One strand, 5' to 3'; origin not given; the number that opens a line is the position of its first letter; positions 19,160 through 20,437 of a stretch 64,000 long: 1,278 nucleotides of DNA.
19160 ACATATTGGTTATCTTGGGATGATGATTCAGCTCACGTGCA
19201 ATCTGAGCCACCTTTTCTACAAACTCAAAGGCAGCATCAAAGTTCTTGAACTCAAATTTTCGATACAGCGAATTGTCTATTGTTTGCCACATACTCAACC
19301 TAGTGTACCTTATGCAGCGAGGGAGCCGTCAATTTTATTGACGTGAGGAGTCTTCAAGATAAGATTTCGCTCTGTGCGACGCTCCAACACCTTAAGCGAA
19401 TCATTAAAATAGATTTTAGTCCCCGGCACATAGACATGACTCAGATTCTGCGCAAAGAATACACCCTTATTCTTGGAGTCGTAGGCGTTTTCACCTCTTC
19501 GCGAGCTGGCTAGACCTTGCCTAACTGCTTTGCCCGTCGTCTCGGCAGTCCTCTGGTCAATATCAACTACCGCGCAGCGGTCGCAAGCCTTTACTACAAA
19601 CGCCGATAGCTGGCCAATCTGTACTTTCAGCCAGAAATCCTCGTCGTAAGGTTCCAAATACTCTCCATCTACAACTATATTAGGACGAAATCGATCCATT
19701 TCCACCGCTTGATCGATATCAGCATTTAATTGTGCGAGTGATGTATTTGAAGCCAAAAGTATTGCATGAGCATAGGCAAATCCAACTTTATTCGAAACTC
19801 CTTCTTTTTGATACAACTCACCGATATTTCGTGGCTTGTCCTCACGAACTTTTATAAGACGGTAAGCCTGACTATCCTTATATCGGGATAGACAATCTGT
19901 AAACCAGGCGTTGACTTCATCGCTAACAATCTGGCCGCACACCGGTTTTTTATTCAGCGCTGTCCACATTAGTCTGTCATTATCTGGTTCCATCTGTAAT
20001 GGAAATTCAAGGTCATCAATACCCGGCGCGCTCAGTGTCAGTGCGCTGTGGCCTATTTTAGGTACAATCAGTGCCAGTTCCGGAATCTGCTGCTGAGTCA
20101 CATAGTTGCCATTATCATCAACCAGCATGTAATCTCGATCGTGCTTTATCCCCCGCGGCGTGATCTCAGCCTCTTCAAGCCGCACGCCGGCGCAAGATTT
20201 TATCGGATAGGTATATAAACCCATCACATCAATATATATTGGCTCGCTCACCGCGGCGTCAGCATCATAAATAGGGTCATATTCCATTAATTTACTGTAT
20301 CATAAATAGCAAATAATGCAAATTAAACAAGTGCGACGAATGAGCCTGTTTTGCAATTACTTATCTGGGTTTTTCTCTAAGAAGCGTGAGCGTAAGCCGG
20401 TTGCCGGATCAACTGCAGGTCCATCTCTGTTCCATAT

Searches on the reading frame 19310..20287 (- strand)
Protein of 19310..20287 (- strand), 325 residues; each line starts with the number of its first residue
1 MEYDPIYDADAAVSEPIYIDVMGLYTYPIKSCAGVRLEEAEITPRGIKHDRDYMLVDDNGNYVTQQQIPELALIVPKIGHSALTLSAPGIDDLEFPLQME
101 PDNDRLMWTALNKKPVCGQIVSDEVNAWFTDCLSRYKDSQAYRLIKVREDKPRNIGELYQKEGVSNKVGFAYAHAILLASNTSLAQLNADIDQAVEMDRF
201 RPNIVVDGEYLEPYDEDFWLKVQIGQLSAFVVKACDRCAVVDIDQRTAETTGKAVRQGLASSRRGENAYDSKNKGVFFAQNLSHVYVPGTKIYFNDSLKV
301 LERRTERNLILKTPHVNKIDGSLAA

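Call 15: search_protein_families(library=pfam, proteins=[window:19310-20287:-], max_evalue=0.001)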
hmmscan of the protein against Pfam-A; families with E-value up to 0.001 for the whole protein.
window:19310-20287:- (325 aa): 2 families
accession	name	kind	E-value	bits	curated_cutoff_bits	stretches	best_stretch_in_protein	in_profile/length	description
PF03476.21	MOSC_N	-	4.5e-28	97.9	25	1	20-134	3-117/119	MOSC N-terminal beta barrel domain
PF03473.23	MOSC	-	2.4e-16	60.3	22.7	1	167-265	3-102/120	MOSC domain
